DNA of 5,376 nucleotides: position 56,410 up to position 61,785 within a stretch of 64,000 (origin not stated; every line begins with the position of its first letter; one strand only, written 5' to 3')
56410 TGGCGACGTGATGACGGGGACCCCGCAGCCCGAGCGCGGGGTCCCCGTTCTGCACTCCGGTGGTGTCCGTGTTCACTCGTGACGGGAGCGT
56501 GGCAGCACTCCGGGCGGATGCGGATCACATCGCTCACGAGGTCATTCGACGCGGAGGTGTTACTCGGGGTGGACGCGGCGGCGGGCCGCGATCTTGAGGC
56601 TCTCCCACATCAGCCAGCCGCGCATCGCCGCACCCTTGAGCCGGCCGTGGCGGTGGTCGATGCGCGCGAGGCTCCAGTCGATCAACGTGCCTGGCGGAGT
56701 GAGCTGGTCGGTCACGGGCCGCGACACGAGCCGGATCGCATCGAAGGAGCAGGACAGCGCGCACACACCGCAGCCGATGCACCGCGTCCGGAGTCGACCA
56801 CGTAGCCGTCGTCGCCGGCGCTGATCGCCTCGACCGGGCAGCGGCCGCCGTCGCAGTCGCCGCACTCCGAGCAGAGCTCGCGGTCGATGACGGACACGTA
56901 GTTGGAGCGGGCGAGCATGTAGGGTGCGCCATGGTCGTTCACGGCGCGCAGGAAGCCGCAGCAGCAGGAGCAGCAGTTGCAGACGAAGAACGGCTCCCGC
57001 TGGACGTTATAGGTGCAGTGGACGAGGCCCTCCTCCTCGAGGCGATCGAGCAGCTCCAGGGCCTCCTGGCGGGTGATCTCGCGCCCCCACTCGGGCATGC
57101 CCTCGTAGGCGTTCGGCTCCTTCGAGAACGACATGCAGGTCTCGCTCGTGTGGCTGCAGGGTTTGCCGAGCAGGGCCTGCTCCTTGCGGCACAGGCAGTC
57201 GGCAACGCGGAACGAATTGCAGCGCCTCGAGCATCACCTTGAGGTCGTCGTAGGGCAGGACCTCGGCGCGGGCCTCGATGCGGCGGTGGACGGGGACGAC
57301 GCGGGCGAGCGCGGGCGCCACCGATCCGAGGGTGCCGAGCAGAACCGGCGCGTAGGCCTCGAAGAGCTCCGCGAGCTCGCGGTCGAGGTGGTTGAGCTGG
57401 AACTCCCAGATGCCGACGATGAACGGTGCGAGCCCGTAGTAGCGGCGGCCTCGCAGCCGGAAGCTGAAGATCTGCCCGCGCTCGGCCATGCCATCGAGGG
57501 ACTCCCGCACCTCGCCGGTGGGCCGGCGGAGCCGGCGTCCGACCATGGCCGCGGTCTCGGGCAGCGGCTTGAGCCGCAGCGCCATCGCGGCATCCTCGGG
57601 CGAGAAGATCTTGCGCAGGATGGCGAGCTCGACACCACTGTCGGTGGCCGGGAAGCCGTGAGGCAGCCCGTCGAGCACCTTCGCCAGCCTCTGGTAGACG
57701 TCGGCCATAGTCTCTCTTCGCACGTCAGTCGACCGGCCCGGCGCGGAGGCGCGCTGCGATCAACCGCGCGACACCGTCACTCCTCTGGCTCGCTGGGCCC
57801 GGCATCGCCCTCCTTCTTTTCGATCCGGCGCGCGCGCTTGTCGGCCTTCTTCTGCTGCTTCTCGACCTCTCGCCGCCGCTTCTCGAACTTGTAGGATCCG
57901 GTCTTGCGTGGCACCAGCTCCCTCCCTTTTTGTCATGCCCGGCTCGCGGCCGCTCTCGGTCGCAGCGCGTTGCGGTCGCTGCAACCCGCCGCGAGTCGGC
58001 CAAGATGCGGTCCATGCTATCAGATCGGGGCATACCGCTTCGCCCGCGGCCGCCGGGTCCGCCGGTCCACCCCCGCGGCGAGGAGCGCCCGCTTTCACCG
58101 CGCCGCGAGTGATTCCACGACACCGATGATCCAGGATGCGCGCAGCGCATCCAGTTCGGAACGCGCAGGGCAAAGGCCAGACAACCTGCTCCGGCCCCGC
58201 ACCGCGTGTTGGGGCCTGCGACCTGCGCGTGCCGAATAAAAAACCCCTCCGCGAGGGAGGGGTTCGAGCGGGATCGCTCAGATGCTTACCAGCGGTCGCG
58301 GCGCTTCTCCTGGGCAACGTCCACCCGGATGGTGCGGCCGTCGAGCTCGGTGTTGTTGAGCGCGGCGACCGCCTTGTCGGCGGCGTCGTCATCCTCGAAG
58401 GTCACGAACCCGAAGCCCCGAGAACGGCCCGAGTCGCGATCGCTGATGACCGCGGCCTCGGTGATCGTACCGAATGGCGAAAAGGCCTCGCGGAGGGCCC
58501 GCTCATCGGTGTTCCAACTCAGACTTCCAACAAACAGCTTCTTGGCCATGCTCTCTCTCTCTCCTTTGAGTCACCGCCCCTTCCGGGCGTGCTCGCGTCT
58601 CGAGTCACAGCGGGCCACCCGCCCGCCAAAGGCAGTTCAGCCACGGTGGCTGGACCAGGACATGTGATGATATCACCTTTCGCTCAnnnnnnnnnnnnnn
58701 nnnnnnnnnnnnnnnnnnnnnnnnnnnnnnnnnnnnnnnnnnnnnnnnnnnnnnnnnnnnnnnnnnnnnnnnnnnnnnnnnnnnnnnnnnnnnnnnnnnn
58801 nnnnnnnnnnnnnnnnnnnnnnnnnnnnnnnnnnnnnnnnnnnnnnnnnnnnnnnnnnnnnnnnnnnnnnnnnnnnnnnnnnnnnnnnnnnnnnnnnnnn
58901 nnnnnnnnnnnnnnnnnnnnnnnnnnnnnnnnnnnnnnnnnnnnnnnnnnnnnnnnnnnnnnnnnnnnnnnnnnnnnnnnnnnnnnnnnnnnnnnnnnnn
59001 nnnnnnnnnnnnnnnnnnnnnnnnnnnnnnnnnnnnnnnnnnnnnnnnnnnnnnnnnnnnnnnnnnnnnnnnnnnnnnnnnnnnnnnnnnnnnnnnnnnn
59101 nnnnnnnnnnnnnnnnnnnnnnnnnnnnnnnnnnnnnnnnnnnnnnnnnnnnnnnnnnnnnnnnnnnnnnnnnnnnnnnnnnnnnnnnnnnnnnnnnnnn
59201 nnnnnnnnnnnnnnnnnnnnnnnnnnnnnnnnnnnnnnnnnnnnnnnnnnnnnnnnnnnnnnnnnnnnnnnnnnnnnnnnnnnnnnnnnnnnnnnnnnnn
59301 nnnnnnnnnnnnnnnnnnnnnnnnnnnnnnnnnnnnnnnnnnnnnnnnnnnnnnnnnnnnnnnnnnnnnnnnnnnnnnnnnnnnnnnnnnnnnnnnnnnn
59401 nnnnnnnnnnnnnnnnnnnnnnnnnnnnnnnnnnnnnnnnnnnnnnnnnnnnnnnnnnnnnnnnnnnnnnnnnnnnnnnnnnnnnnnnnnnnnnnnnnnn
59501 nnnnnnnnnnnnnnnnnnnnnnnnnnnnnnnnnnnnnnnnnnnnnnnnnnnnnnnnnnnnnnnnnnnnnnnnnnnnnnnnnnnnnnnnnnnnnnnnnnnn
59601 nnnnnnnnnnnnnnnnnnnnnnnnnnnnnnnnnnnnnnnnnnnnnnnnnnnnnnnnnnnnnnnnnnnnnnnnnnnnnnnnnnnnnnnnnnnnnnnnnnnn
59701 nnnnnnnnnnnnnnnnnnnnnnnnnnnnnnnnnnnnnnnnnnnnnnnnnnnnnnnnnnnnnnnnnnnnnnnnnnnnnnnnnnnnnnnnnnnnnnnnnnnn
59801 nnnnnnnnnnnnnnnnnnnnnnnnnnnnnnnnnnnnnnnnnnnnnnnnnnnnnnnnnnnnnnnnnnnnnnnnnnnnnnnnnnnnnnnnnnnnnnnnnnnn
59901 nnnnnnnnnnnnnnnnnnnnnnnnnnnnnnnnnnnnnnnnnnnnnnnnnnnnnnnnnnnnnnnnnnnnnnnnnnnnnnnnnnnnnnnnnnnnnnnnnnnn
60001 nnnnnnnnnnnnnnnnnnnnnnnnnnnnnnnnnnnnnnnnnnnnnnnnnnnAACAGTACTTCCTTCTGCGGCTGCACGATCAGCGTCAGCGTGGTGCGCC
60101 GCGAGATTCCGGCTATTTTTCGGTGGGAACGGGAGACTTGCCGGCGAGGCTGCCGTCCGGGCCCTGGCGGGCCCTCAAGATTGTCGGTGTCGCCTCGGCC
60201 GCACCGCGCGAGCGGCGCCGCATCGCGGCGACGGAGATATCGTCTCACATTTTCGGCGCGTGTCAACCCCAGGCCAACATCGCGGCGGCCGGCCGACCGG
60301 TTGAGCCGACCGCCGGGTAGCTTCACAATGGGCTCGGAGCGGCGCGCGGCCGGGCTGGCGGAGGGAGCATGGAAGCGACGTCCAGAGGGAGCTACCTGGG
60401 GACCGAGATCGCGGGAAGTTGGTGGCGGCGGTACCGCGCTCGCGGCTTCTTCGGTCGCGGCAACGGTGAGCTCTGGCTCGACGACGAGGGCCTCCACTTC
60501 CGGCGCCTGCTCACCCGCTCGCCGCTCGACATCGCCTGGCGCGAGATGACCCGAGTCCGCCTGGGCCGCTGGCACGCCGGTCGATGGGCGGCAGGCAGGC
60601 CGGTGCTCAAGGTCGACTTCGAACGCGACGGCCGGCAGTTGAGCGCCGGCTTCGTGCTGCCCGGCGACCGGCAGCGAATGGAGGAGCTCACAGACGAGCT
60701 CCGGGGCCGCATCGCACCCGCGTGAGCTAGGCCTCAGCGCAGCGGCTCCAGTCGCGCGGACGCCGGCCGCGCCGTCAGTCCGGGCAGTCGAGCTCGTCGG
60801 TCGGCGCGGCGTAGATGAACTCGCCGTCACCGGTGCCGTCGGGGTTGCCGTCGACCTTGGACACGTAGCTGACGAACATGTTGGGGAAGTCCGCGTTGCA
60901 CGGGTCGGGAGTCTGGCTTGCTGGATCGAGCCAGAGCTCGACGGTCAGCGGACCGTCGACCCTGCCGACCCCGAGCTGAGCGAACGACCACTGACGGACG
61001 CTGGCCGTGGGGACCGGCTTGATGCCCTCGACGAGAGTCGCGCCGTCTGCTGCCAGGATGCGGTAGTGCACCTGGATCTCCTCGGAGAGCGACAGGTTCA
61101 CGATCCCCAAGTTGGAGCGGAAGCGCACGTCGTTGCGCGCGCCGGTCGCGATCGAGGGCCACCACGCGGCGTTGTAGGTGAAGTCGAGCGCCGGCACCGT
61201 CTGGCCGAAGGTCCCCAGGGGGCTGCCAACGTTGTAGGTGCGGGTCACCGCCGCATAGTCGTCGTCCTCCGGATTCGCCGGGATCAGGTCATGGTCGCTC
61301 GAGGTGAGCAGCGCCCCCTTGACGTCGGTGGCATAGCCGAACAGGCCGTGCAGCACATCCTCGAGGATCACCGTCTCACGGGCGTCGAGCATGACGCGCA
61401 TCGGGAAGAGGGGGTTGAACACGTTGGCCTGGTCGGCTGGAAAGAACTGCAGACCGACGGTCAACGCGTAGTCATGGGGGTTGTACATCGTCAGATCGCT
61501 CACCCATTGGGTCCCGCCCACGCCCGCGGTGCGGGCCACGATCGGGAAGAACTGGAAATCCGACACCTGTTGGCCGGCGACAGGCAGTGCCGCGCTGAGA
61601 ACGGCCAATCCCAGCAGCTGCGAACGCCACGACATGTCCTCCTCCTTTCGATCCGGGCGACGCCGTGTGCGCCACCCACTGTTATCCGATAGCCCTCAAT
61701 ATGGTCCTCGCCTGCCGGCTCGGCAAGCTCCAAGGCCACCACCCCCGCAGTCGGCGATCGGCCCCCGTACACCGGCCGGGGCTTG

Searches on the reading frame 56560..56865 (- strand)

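Call 83: search_protein_families(library=pfam, proteins=[window:56560-56865:-], max_evalue=0.01)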
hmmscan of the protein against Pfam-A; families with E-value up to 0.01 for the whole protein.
window:56560-56865:- (101 aa): 7 families
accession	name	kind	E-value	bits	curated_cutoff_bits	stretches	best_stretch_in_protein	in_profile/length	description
PF00037.32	Fer4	-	2.3e-05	24.5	21.1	1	27-45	6-24/24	4Fe-4S binding domain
PF12837.12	Fer4_6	-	0.00035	20.8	25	1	27-44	7-24/24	4Fe-4S binding domain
PF12838.12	Fer4_7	-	0.00044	21.1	27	1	28-49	1-22/52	4Fe-4S dicluster domain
PF14697.11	Fer4_21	-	0.0019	18.7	35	1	27-47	6-29/59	4Fe-4S dicluster domain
PF13187.11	Fer4_9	-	0.0043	17.5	27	1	27-43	35-51/52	4Fe-4S dicluster domain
PF25160.1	LdpA_Fe-S-bd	-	0.0064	16.7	27.6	1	24-48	23-47/49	LdpA Fe-S cluster-binding domain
PF12797.12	Fer4_2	-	0.0066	16.8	24.5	0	27-40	8-21/22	4Fe-4S binding domain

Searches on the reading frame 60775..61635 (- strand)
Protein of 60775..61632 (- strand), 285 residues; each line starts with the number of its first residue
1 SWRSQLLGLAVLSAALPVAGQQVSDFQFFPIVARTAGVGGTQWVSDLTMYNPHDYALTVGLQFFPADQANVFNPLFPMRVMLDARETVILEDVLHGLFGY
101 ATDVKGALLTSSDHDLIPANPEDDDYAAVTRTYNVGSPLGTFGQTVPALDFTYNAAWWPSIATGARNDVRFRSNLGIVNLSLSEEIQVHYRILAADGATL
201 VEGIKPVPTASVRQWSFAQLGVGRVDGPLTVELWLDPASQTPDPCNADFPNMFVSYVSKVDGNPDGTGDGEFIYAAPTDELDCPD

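Call 8: search_protein_families(library=pfam, proteins=[window:60775-61632:-], max_evalue=10)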
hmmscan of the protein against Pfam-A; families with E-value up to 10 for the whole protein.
window:60775-61632:- (285 aa): 0 families

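Call 9: search_protein_families(library=ncbifam, proteins=[window:60775-61632:-], max_evalue=10)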
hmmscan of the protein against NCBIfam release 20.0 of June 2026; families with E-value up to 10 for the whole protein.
window:60775-61632:- (285 aa): 0 families

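Call 42: search_protein_families(library=pfam, proteins=[window:60778-61635:-], max_evalue=0.01)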
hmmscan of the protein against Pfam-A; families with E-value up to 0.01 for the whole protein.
window:60778-61635:- (286 aa): 0 families

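Call 50: find_homologous_proteins(query=window:60778-61635:-, max_evalue=0.001)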
Query window:60778-61635:- (286 aa): 382 proteins with E <= 0.001 among 3158 candidates; the best 120 are listed.
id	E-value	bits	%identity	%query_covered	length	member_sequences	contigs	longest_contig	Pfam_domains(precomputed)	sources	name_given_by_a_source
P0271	1.5e-175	600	92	100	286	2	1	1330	-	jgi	-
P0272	2.1e-173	593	91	100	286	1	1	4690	-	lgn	-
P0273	1.9e-170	584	92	98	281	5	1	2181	-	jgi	jgi:hypothetical protein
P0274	1.7e-168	577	88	100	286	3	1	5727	-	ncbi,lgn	-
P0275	2.9e-168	576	88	100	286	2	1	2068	-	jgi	-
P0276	2.3e-167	573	89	98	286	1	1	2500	-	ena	-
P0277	1.7e-164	564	86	100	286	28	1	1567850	-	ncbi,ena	-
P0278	3.0e-164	563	87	100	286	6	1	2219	-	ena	-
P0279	1.7e-159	548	84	100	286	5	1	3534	-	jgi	-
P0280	1.1e-151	522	81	100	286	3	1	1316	-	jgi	-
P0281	4.1e-145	500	83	92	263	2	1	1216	-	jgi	jgi:hypothetical protein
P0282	7.5e-144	496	77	100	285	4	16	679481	-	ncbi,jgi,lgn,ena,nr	ncbi:MAG TPA: hypothetical protein PKJ99_12650 [Thermoanaerobaculales bacterium]|nr:hypothetical pro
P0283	5.5e-107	375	62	92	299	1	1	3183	-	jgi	jgi:hypothetical protein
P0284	6.3e-107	375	62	93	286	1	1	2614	-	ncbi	-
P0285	3.0e-105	370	62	92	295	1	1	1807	-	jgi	jgi:hypothetical protein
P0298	1.7e-101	357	60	93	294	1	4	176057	-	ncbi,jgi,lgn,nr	ncbi:MAG: hypothetical protein MUC56_06135 [Thermoanaerobaculales bacterium]|jgi:hypothetical protei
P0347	1.1e-96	342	56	97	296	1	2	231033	-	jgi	-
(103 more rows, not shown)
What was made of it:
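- Stand-alone secreted copies are conserved across the order (call 50). Conserved stand-alone secreted versions imply a function of its own (call 50). Stand-alone secreted forms exist (call 50).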

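Call 51: find_encoding_contigs(protein=P0298, flank=6000, max_places=2)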
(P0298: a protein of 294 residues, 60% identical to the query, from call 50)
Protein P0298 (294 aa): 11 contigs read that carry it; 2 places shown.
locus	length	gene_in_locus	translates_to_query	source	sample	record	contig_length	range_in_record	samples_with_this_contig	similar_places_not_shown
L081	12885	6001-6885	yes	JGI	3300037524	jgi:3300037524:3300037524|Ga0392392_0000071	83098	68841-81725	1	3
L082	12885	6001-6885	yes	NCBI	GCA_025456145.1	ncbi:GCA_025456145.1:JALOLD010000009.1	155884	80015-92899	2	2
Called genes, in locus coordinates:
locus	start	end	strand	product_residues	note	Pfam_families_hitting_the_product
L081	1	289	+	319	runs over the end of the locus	PF03547:Mem_trans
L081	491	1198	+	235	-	PF10728:DUF2520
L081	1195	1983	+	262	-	PF02548:Pantoate_transf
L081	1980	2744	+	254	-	PF02569:Pantoate_ligase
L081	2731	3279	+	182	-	PF02441:Flavoprotein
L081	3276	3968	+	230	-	PF04127:DFP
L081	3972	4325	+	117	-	PF02261:Asp_decarbox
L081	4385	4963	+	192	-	PF04366:Ysc84 (weak)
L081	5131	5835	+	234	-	-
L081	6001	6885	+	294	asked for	-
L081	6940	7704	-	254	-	PF21033:RMD1-3 (faint), PF14559:TPR_19 (weak)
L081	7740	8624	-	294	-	-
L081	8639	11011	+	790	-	PF03176:MMPL (weak), PF12349:Sterol-sensing (faint), PF03176:MMPL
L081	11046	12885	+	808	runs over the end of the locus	PF13620:CarboxypepD_reg, PF13715:CarbopepD_reg_2 (weak), PF07715:Plug, PF00593:TonB_dep_Rec_b-barrel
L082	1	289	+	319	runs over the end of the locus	PF03547:Mem_trans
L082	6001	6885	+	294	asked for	-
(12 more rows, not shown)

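Call 52: find_encoding_contigs(protein=P0347, flank=6000, max_places=2)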
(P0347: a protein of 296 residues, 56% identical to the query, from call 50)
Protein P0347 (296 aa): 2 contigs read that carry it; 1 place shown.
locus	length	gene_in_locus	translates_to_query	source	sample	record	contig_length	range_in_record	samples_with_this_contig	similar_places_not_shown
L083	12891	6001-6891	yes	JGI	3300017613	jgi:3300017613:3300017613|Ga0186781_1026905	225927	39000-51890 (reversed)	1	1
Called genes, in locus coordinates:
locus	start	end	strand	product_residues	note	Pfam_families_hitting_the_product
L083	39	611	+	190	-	PF04366:Ysc84 (weak)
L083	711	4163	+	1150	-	PF12795:MscS_porin (weak), PF12794:MscS_TM, PF21088:MS_channel_1st (weak), PF00924:MS_channel_2nd, PF21082:MS_channel_3rd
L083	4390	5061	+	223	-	-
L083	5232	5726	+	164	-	-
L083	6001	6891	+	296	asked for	-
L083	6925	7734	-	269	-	PF21033:RMD1-3 (faint), PF14559:TPR_19 (faint)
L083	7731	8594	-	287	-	PF12974:Phosphonate-bd (faint)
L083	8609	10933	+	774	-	PF03176:MMPL (weak), PF12349:Sterol-sensing (faint), PF03176:MMPL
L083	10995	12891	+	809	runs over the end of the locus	PF13620:CarboxypepD_reg, PF13715:CarbopepD_reg_2 (weak), PF07715:Plug, PF00593:TonB_dep_Rec_b-barrel, PF14905:OMP_b-brl_3 (weak)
